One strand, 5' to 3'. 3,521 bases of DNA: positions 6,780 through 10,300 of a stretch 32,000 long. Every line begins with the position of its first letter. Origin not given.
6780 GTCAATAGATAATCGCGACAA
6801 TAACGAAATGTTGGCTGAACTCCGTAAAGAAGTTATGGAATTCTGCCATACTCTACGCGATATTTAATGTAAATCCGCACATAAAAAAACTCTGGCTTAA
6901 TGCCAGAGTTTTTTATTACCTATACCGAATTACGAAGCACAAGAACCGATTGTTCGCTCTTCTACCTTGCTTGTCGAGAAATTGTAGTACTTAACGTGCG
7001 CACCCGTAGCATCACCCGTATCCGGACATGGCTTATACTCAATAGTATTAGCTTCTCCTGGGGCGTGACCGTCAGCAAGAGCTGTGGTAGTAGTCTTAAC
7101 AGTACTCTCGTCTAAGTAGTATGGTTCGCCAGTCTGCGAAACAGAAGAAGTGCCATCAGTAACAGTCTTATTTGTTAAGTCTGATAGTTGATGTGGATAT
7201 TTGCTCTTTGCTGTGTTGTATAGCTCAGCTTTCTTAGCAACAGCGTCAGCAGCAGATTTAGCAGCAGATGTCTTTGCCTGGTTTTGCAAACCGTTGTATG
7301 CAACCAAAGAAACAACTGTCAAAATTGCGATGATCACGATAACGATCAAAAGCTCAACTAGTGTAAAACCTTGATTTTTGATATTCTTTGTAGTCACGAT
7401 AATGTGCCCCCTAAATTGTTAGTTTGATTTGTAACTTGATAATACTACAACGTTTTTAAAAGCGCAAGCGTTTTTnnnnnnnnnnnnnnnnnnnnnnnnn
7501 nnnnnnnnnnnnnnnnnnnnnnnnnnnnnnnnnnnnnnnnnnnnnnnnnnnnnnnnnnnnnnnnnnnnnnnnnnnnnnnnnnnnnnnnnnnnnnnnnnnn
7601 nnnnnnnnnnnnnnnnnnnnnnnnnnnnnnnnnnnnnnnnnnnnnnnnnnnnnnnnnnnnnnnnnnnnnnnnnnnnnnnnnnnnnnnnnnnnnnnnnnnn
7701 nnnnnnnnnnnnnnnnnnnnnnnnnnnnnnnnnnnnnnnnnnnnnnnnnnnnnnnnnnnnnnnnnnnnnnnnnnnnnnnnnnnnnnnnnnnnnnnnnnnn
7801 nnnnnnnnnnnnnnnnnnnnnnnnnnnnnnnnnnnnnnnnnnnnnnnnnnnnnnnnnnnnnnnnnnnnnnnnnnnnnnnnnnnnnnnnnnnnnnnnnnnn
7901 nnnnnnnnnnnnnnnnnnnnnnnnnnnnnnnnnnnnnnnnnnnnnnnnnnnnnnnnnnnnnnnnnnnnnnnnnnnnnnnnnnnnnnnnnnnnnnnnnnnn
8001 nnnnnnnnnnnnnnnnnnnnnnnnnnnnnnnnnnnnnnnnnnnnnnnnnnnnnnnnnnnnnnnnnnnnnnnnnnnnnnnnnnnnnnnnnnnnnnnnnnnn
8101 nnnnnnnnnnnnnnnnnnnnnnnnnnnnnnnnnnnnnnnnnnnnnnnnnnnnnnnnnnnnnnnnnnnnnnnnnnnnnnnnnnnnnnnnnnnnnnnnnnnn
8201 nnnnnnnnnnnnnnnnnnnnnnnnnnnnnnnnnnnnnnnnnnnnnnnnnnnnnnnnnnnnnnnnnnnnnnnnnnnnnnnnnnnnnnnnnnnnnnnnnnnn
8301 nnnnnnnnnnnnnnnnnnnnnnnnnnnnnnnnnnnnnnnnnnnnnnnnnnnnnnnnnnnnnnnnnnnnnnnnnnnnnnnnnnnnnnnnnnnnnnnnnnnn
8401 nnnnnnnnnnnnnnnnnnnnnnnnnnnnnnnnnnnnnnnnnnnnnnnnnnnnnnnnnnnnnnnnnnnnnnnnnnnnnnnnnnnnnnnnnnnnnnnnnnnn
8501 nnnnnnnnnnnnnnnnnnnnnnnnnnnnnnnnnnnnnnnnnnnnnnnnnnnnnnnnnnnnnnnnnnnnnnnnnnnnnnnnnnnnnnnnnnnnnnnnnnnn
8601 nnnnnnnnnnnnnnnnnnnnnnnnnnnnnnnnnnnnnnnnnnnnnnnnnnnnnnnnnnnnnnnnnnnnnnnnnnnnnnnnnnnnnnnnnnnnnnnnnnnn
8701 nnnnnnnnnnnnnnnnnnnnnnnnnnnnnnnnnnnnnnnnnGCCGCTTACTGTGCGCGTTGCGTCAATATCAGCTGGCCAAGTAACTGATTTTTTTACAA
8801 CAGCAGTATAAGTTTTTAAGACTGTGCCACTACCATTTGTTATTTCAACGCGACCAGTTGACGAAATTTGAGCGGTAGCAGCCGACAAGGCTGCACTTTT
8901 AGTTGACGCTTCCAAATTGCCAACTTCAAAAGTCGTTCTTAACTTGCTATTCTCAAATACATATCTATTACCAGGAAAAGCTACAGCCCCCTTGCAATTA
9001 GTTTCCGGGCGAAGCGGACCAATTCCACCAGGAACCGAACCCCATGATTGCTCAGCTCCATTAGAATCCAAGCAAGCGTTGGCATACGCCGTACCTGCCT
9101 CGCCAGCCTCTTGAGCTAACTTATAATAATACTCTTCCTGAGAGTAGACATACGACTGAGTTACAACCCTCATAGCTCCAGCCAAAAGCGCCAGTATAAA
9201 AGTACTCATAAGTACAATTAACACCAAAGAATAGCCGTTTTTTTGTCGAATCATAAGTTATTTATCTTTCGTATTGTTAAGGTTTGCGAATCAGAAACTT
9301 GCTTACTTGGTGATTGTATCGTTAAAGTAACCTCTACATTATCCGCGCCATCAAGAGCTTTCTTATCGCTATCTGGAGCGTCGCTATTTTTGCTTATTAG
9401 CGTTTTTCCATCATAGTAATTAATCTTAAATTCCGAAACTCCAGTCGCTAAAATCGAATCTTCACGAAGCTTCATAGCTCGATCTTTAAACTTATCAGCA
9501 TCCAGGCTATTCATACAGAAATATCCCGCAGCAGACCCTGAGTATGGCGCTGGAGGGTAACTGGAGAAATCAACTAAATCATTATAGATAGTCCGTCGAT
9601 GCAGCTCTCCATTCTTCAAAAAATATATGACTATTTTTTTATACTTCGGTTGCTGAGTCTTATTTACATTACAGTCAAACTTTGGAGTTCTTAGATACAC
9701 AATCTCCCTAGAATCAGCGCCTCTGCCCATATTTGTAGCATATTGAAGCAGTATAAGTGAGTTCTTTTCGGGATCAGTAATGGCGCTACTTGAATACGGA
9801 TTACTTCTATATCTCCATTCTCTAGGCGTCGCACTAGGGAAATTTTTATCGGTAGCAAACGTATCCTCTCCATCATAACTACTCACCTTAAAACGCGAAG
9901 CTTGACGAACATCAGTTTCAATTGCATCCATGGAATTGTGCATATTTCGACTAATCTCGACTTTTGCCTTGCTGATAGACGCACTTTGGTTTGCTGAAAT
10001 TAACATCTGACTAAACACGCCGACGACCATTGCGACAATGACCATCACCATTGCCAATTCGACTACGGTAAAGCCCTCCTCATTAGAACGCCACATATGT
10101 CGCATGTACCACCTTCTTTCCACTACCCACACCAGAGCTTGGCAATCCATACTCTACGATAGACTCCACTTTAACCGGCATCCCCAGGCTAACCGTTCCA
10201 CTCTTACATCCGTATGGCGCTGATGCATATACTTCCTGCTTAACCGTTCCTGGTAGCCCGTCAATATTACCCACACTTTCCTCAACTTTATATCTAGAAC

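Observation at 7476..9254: Pilin-anchored seven-blade RCC1 beta-propeller: candidate type IV pilus tip adhesin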

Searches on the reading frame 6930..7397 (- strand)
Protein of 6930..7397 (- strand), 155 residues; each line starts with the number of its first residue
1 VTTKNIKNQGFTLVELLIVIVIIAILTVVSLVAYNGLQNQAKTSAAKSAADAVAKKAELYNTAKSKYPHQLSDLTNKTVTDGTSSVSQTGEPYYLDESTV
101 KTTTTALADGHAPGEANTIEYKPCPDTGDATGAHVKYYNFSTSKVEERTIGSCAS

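Call 3: search_protein_families(library=pfam, proteins=[window:6930-7397:-], max_evalue=0.1)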
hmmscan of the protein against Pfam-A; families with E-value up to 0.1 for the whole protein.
window:6930-7397:- (155 aa): 4 families
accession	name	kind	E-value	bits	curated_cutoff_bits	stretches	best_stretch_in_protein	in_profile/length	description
PF07963.17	N_methyl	-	1.8e-08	34.1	21.2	1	7-30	3-26/27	Prokaryotic N-terminal methylation motif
PF08334.16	T2SSG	-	0.041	14.4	21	1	38-94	6-61/108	Type II secretion system (T2SS), protein G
PF04636.18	PA26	-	0.052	13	29.4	1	7-87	144-225/445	PA26 p53-induced protein (sestrin)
PF25686.1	Betaherpes_U91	-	0.082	12.8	27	0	5-46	7-48/157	Betaherpesvirus U91 protein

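Call 4: search_protein_families(library=ncbifam, proteins=[window:6930-7397:-], max_evalue=0.1)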
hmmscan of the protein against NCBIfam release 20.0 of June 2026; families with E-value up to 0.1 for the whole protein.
window:6930-7397:- (155 aa): 22 families
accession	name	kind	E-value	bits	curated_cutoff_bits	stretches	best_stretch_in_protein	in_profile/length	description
NF040999.1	pilin_ComGC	equivalog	7.1e-09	35.7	75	1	9-80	2-73/84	competence type IV pilus major pilin ComGC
TIGR01710.1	typeII_sec_gspG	equivalog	1.3e-08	35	88.85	1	9-74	1-66/134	type II secretion system major pseudopilin GspG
NF041775.1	typeIV_PilA_Myxo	equivalog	2.5e-08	34.2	400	1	5-67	7-69/214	type IV pilin protein PilA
TIGR02532.1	IV_pilin_GFxxxE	domain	2.4e-07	30.3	16.3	1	9-29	2-22/24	prepilin-type N-terminal cleavage/methylation domain-containing protein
NF007862.0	PRK10574.1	equivalog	3.3e-07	30.5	138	1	7-43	3-40/145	prepilin peptidase-dependent pilin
TIGR01708.2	typeII_sec_gspH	equivalog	5e-07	29.9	80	1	9-53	2-44/169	type II secretion system minor pseudopilin GspH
NF041013.1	T4P_ComGE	equivalog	3.2e-06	27.1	49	1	7-57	2-52/83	competence type IV pilus minor pilin ComGE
NF007800.0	PRK10506.1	equivalog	3.3e-06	27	158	1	4-44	4-44/163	prepilin peptidase-dependent protein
TIGR02596.1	TIGR02596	subfamily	8.4e-06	26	70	1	11-55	1-46/196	Verru_Chthon cassette protein D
TIGR01711.1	gspJ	equivalog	0.0005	19.9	64.85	1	9-48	1-40/192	type II secretion system minor pseudopilin GspJ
NF042931.1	SAG1386_EF1546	equivalog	0.0009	19.4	80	1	14-88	31-105/158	SAG1386/EF1546 family surface-associated protein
NF007848.0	PRK10557.1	equivalog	0.0011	18.3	120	1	3-54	5-56/192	prepilin peptidase-dependent protein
TIGR02599.1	TIGR02599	subfamily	0.0016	17.8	256.5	1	10-49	1-40/361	Verru_Chthon cassette protein C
NF040982.1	ComGD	equivalog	0.0017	18.8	70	1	9-42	2-35/139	competence type IV pilus minor pilin ComGD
NF053572.1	LolA1_Flavo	equivalog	0.0034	17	100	1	23-101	6-80/214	outer membrane lipoprotein periplasmic chaperone LolA1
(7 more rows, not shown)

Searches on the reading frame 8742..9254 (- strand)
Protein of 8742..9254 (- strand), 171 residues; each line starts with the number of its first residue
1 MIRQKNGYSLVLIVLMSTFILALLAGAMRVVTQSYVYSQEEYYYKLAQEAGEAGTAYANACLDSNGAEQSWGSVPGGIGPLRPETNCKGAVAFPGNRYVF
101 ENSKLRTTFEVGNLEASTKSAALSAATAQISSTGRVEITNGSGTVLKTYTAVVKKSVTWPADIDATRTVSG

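Call 6: search_protein_families(library=pfam, proteins=[window:8742-9254:-], max_evalue=10)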
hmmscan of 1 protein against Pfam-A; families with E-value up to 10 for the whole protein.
seq(171 aa): 0 families

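Call 17: find_homologous_proteins(query=window:8769-9254:-, max_evalue=0.01)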
Query seq(162 aa) (162 aa): 10 proteins with E <= 0.01 among 325 candidates.
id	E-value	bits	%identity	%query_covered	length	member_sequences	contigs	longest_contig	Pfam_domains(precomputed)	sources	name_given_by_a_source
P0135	2.9e-92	324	94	100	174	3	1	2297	-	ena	-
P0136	1.3e-87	309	99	91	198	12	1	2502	-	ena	-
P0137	2.2e-75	270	79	100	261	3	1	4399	PF00415.25,PF13540.13,PF25390.2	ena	-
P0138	6.2e-74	265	91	83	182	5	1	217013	PF13540.13,PF25390.2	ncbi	-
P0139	1.2e-62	228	85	79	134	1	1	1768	-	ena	-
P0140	7.5e-61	222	83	76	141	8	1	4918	-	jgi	jgi:hypothetical protein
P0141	3.5e-53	198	100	57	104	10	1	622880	-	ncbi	-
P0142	3.0e-36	143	77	58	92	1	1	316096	-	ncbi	-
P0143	1.1e-14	73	72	35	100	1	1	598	-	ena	-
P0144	1.6e-9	56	83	25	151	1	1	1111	-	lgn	-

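Call 31: search_protein_representatives(protein=window:8757-9254:-)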
Query: 166 residues. Proteins with E-value up to 0.001 (for the whole library): 498; up to 1e-10: 81; up to 1e-30: 2. The best 150 are listed.
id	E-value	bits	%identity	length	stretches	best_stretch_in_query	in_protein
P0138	4.6e-77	273.4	94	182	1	28-166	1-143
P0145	4.9e-39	150.0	52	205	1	1-161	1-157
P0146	1.2e-28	116.2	41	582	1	3-163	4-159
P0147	2.4e-27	112.1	61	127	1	1-92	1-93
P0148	2.9e-27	111.8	43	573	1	4-162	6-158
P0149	3.9e-27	111.4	42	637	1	4-162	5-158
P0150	6.1e-26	107.5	40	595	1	5-166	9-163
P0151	8.1e-26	107.1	88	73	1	1-60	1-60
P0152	1.3e-25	106.4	42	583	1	6-163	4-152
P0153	1.5e-25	106.2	40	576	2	5-160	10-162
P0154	7.8e-25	103.9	37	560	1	2-165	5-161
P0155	3.4e-24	101.8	40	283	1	5-165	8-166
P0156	3.3e-23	98.6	85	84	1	1-69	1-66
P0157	4.4e-23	98.2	40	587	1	4-164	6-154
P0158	4.3e-22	95.0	38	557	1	5-164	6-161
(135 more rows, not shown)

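Call 43: search_solved_structures(query=A3, max_evalue=10, show_alignments=3)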
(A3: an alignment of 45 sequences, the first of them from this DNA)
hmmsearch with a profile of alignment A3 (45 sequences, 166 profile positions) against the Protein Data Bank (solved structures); distinct sequences matched with E-value up to 10: 3.
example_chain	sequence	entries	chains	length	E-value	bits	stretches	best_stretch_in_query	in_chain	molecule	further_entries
3h4w_A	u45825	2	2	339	0.85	12.7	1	33-94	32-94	Phosphatidylinositol-specific phospholipase C1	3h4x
9egp_A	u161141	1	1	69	1.3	12.2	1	1-40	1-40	Geopilin domain 1 protein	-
3qa9_A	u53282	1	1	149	1.4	12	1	38-67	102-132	CoA binding domain protein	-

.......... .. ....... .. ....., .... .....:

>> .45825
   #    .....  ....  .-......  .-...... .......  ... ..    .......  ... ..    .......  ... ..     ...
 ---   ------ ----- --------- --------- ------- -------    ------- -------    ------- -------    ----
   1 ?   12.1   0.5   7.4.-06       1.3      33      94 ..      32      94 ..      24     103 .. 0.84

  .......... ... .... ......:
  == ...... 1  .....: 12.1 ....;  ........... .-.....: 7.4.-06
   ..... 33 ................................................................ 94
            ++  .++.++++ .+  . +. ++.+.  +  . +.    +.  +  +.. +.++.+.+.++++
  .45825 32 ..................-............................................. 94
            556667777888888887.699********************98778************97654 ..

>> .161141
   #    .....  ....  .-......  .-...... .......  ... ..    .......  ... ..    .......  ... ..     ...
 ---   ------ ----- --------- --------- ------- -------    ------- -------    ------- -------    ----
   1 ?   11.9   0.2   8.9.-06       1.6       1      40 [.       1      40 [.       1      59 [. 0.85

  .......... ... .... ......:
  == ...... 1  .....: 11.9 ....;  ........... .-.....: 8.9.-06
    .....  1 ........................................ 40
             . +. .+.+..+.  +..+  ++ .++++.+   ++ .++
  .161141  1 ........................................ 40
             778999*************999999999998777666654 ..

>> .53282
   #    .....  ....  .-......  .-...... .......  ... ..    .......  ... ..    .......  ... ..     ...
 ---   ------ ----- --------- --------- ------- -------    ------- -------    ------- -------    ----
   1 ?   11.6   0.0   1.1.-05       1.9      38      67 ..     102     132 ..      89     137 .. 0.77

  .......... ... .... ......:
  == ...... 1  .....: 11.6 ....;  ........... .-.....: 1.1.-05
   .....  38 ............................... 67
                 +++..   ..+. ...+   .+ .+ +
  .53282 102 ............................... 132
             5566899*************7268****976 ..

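Call 45: find_homologous_proteins(query=A3, max_evalue=0.00001)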
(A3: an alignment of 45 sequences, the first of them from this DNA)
Query A3 (45 sequences) (168 aa, profile of the alignment): 9 proteins with E <= 0.00001 among 5773 candidates.
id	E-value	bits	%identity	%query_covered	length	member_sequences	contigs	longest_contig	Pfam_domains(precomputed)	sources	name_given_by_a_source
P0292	1.6e-48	183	34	83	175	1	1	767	-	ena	-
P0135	6.7e-41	158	94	100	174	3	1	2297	-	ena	-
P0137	5.4e-40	155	80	100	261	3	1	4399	PF00415.25,PF13540.13,PF25390.2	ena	-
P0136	3.4e-38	149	99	91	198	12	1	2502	-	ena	-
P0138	7.8e-33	132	92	83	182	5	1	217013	PF13540.13,PF25390.2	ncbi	-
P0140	1.9e-32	130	83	73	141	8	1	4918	-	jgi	jgi:hypothetical protein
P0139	1.5e-26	111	85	76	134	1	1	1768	-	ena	-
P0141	4.3e-24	103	100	55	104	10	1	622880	-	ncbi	-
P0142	1.3e-14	72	77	56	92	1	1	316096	-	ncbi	-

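Call 48: predict_structure(alignment_id=A3)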
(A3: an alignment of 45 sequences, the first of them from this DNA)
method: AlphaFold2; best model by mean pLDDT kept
length: 168 residues; sequences in the alignment: 45
mean_pLDDT: 90.3   pTM: 0.79
mean pLDDT of the five models: 90.3, 89.9, 89.6, 88.9, 88.6
residues with pLDDT >= 90: 134; 70-90: 12; 50-70: 17; < 50: 5
segments of 3 or more residues with pLDDT < 50: 164-168
pLDDT, mean of each block of 10 residues (from residue 1): 68 95 98 97 98 98 94 95 98 95 98 79 77 98 97 93 49
secondary structure, 60 per line:
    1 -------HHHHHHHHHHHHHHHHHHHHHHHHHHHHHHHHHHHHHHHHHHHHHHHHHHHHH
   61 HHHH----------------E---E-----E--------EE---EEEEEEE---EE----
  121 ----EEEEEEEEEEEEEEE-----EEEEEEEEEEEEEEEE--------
elements in order: H8-64 E105-111 E125-139 E145-160

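Call 55: fold_search(model_id=the predicted structure, library=pdb)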
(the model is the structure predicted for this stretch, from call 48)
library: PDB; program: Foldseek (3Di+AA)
matches with E <= 10: 569; with E <= 0.001: 0
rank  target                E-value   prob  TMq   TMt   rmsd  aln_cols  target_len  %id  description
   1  3lk2_B                1.4e-01  0.16  0.25  0.19  13.0       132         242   14  Crystal structure of CapZ bound to the uncapping motif from CARMIL (released 2010-04-07)
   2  3aaa_B                1.4e-01  0.14  0.23  0.17  13.5       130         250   15  Crystal Structure of Actin capping protein in complex with V-1 (released 2010-08-04)
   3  7dsa_B                1.7e-01  0.13  0.18  0.14   6.7        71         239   17  Crystal structure of actin capping protein in complex with V-1 (space group P62) (released 2021-03-03)
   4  3aae_B                1.8e-01  0.15  0.23  0.17  14.3       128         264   13  Crystal structure of Actin capping protein in complex with CARMIL fragment (released 2010-11-17)
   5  7t5q_J                1.9e-01  0.15  0.19  0.13   6.4        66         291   17  Cryo-EM Structure of a Transition State of Arp2/3 Complex Activation (released 2023-06-14)
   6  8f8q_H                2.3e-01  0.08  0.14  0.10   7.6        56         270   18  Cryo-EM structure of the CapZ-capped barbed end of F-actin (released 2023-06-07)
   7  3aae_F                2.6e-01  0.13  0.23  0.17  14.3       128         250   13  Crystal structure of Actin capping protein in complex with CARMIL fragment (released 2010-11-17)
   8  9bli_B                3.2e-01  0.18  0.21  0.16   5.6        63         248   17  Crystal structure of Actin capping protein in complex with a fragment of Legionella pneumophila RavB (released 2025-05-07)
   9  6iqt_D                3.4e-01  0.18  0.17  0.21   5.4        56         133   18  Crystal Structure of CagV, a VirB8 homolog of T4SS from Helicobacter pylori Strain 26695 (released 2019-11-13)
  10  6f1t_L                3.4e-01  0.14  0.21  0.15   5.7        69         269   20  Cryo-EM structure of two dynein tail domains bound to dynactin and BICDR1 (released 2018-01-17)
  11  3aa6_B                3.6e-01  0.14  0.19  0.14   5.2        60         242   22  Crystal structure of Actin capping protein in complex with the Cp-binding motif derived from CD2AP (released 2010-08-04)
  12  9ec0_D                3.8e-01  0.33  0.22  0.16   4.7        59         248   19  Structure of the CARMIL dimer bound to Capping Protein (released 2026-01-21)
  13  6iqt_A                4.0e-01  0.18  0.18  0.21   5.5        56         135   16  Crystal Structure of CagV, a VirB8 homolog of T4SS from Helicobacter pylori Strain 26695 (released 2019-11-13)
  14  3aae_H                4.0e-01  0.14  0.20  0.15   5.5        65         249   18  Crystal structure of Actin capping protein in complex with CARMIL fragment (released 2010-11-17)
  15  3lk3_B                4.0e-01  0.14  0.19  0.14   5.1        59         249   17  Crystal structure of CapZ bound to the CPI and CSI uncapping motifs from CARMIL (released 2010-04-07)
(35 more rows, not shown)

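Call 62: search_protein_families(library=pfam, alignment_id=A3, max_evalue=1)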
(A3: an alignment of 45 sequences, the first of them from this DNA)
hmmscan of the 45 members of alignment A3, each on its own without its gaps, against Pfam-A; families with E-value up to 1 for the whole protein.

A. member 1, seq(168 aa): 0 families

B. families by the number of members that match (of 45 scanned): 27 families (the first 25 are shown)
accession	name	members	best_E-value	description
PF20520.3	Ac45-VOA1_TM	7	0.0085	V0 complex accessory subunit Ac45/VOA1 transmembrane domain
PF14341.11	PilX_N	2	0.0018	PilX N-terminal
PF23959.1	DUF7288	1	0.0052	Family of unknown function (DUF7288)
PF13205.12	Big_5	1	0.02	Bacterial Ig-like domain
PF12704.14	MacB_PCD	1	0.031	MacB-like periplasmic core domain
PF18115.7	Tudor_3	1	0.046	DNA repair protein Crb2 Tudor domain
PF04298.18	Zn_peptidase_2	1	0.048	Putative neutral zinc metallopeptidase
PF16118.10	DUF4834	1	0.061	Domain of unknown function (DUF4834)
PF15725.10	RCDG1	1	0.072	Renal cancer differentiation gene 1 protein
PF24153.1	Meg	1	0.072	Maternally expressed gene family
PF04170.18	NlpE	1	0.096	NlpE N-terminal domain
PF22349.1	Fervidolysin_SD2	1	0.098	Fervidolysin, second beta-sandwich domain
PF00041.27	fn3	1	0.11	Fibronectin type III domain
PF04406.19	TP6A_N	1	0.11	Type IIB DNA topoisomerase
PF13179.11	DUF4006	1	0.12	Family of unknown function (DUF4006)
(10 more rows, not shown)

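Call 63: search_protein_families(library=ncbifam, alignment_id=A3, max_evalue=1)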
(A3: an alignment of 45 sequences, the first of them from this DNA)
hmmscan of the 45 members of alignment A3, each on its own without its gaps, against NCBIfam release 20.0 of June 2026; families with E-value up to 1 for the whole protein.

A. member 1, seq(168 aa): 1 family
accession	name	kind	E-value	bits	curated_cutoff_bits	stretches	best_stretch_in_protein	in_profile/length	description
NF002460.0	PRK01658.1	subfamily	0.071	13.1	112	1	4-29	85-110/122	CidA/LrgA family holin-like protein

B. families by the number of members that match (of 45 scanned): 27 families (the first 25 are shown)
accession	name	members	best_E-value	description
NF007660.0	PRK10332.1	29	8.8e-05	prepilin-type N-terminal cleavage/methylation domain-containing protein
NF038301.1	EPS_HpsA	4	0.015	hormogonium polysaccharide biosynthesis protein HpsA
NF047828.1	T3SSXpsI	2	0.00036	type II secretion system protein XpsI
NF008107.0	PRK10853.1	2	0.08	ArsC family reductase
NF008604.1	PRK11573.1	1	0.00064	hypothetical protein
NF006453.0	PRK08808.1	1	0.0062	type II secretion system protein J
NF041014.1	pilin_ComGG_2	1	0.0063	competence type IV pilus minor pilin ComGG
NF052552.1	LyOrLpactfOlsARHOCB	1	0.012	lyso-ornithine lipid O-acyltransferase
NF051456.1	acrylyl_AcuI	1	0.012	acrylyl-CoA reductase (NADPH)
TIGR01708.2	typeII_sec_gspH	1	0.014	type II secretion system minor pseudopilin GspH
TIGR01231.1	lacC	1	0.018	tagatose-6-phosphate kinase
NF006283.1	PRK08455.1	1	0.023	flagellar basal body-associated protein FliL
TIGR02823.1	oxido_YhdH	1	0.036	acrylyl-CoA reductase family protein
NF052230.1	T9SS_PorE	1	0.041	PorE family type IX secretion system protein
NF000373.1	vanJ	1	0.042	teicoplanin resistance protein VanJ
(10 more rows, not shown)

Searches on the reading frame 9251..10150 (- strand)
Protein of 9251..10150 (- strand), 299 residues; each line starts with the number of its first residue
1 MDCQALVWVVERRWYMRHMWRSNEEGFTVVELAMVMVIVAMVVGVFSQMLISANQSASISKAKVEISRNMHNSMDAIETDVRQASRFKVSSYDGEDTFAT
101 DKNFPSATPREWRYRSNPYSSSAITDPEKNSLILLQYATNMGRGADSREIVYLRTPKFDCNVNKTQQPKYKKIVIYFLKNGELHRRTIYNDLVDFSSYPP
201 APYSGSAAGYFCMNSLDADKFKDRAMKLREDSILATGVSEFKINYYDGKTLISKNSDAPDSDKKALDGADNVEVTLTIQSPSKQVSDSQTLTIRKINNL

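Call 3: search_protein_families(library=pfam, proteins=[window:9251-10150:-], max_evalue=0.1)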
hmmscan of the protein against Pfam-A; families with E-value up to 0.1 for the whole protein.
window:9251-10150:- (299 aa): 3 families
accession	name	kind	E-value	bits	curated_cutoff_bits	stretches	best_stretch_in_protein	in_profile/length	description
PF07963.17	N_methyl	-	0.0011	18.9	21.2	1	21-45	1-25/27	Prokaryotic N-terminal methylation motif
PF20456.3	DUF6709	-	0.03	13.7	27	1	23-87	179-243/339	Family of unknown function (DUF6709)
PF16982.10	Flp1_like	-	0.073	13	33.5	0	22-48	4-30/49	Putative Flagellin, Flp1-like, domain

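Call 4: search_protein_families(library=ncbifam, proteins=[window:9251-10150:-], max_evalue=0.1)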
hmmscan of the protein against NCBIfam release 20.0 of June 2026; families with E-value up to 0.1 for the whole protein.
window:9251-10150:- (299 aa): 9 families
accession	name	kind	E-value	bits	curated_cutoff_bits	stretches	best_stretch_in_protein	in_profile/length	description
TIGR01710.1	typeII_sec_gspG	equivalog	6.8e-06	26.2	88.85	1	26-140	2-107/134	type II secretion system major pseudopilin GspG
TIGR02599.1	TIGR02599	subfamily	7e-06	25.5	256.5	1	26-93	1-68/361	Verru_Chthon cassette protein C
TIGR01711.1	gspJ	equivalog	0.00024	21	64.85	1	26-90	2-66/192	type II secretion system minor pseudopilin GspJ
NF038304.1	EPS_HpsC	equivalog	0.00034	20.3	200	1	17-102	13-94/318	hormogonium polysaccharide secretion pseudopilin HpsC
TIGR02596.1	TIGR02596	subfamily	0.0019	18.3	70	1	27-72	1-46/196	Verru_Chthon cassette protein D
NF007848.0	PRK10557.1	equivalog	0.0066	15.8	120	1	19-84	5-70/192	prepilin peptidase-dependent protein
TIGR01708.2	typeII_sec_gspH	equivalog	0.0097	15.9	80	1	24-63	1-40/169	type II secretion system minor pseudopilin GspH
TIGR02532.1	IV_pilin_GFxxxE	domain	0.073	13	16.3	0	26-44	3-21/24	prepilin-type N-terminal cleavage/methylation domain-containing protein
NF040999.1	pilin_ComGC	equivalog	0.08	13.1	75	0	24-51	1-28/84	competence type IV pilus major pilin ComGC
